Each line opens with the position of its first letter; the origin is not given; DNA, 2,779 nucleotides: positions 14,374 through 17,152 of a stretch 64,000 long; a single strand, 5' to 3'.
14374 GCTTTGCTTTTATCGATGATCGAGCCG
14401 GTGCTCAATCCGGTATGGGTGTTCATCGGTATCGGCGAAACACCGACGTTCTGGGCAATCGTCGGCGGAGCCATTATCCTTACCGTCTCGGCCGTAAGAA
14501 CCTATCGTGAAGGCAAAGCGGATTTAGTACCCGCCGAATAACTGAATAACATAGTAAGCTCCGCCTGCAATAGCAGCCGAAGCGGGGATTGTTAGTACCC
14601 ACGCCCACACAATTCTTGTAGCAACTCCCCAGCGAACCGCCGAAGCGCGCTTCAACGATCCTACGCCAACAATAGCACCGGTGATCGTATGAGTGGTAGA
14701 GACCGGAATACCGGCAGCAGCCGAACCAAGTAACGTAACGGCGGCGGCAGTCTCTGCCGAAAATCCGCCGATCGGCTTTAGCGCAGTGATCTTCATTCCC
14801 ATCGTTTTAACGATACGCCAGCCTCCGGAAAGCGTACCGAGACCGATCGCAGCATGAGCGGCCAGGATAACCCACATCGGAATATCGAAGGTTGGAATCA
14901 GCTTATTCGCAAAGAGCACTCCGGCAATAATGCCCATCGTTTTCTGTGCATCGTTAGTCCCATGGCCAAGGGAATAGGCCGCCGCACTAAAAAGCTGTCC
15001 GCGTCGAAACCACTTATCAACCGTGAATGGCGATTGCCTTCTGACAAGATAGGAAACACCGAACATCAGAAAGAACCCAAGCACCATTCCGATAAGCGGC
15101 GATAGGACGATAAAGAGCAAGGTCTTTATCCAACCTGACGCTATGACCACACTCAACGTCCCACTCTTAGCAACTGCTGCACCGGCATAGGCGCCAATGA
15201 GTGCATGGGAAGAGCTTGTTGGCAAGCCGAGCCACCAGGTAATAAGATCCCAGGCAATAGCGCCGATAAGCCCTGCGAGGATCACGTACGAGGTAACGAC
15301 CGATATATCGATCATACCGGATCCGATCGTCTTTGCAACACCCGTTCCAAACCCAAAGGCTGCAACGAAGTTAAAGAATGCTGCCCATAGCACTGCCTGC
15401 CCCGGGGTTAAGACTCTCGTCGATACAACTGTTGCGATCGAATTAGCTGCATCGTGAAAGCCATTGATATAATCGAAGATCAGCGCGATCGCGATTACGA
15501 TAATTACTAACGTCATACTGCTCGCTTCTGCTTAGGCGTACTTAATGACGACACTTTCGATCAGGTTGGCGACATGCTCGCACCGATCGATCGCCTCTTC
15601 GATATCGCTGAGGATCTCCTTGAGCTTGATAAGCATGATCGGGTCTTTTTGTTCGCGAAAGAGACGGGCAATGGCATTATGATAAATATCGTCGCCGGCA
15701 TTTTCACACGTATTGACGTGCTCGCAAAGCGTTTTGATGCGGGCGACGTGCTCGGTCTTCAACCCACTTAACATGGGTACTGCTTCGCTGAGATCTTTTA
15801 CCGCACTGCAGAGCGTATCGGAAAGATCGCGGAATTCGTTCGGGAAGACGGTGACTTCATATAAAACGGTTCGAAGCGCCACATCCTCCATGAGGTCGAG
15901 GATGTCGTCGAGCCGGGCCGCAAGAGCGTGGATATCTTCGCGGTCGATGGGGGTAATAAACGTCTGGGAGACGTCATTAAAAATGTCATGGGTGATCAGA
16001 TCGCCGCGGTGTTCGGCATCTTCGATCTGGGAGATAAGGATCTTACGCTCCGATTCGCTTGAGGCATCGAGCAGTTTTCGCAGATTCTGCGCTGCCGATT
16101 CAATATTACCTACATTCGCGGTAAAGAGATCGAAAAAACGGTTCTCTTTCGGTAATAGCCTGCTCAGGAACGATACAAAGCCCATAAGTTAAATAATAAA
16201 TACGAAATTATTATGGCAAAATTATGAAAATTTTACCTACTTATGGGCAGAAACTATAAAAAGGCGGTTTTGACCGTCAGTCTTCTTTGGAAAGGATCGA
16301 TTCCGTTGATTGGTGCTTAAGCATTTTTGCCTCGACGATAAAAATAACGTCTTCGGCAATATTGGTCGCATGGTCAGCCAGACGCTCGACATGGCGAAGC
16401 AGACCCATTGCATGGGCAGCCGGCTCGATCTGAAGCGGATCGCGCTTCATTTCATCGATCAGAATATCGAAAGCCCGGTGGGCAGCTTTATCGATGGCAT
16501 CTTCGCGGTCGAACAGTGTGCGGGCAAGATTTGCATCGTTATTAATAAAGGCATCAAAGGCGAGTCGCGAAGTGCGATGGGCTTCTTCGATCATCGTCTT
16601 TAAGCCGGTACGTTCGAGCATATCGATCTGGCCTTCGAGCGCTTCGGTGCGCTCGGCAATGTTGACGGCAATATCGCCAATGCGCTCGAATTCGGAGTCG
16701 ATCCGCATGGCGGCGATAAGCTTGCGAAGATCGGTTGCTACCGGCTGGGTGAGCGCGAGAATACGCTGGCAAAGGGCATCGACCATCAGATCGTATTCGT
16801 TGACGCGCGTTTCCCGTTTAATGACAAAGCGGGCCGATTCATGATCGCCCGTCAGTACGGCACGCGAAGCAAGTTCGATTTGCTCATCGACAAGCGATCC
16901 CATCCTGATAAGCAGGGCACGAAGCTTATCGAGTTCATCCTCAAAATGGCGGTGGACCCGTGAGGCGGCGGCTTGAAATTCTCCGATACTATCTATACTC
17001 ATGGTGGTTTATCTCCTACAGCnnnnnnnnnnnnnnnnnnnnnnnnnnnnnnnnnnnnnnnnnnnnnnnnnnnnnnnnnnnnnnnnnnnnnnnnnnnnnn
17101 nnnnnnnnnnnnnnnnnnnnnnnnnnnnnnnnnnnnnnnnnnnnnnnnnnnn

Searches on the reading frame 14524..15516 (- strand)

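Call 17: search_protein_families(library=pfam, max_evalue=0.00001, proteins=[window:14524-15516:-])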
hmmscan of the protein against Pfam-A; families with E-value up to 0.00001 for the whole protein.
window:14524-15516:- (330 aa): 1 family
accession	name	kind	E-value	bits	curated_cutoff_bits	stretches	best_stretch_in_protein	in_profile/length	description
PF01384.25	PHO4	-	1.6e-94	317.2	33.7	1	18-317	1-350/350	Phosphate transporter family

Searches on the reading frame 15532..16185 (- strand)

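Call 17: search_protein_families(library=pfam, max_evalue=0.00001, proteins=[window:15532-16185:-])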
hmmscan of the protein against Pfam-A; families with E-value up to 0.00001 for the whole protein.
window:15532-16185:- (217 aa): 1 family
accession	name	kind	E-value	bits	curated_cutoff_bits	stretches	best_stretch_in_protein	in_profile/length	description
PF01865.21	PhoU_div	-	1.3e-26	93.7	24.4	1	12-214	8-213/214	Protein of unknown function DUF47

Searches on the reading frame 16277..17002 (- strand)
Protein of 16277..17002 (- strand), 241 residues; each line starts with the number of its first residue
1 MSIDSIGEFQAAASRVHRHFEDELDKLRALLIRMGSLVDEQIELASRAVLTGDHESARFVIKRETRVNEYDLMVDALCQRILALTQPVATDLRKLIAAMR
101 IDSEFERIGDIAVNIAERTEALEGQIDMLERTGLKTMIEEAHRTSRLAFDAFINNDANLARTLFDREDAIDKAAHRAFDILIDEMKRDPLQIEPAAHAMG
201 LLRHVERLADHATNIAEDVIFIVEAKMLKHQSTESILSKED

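Call 17: search_protein_families(library=pfam, max_evalue=0.00001, proteins=[window:16277-17002:-])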
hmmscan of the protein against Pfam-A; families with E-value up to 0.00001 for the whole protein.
window:16277-17002:- (241 aa): 1 family
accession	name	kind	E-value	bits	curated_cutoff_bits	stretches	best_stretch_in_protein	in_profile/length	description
PF01895.24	PhoU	-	7e-36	122.9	23.5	2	31-119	1-89/89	PhoU domain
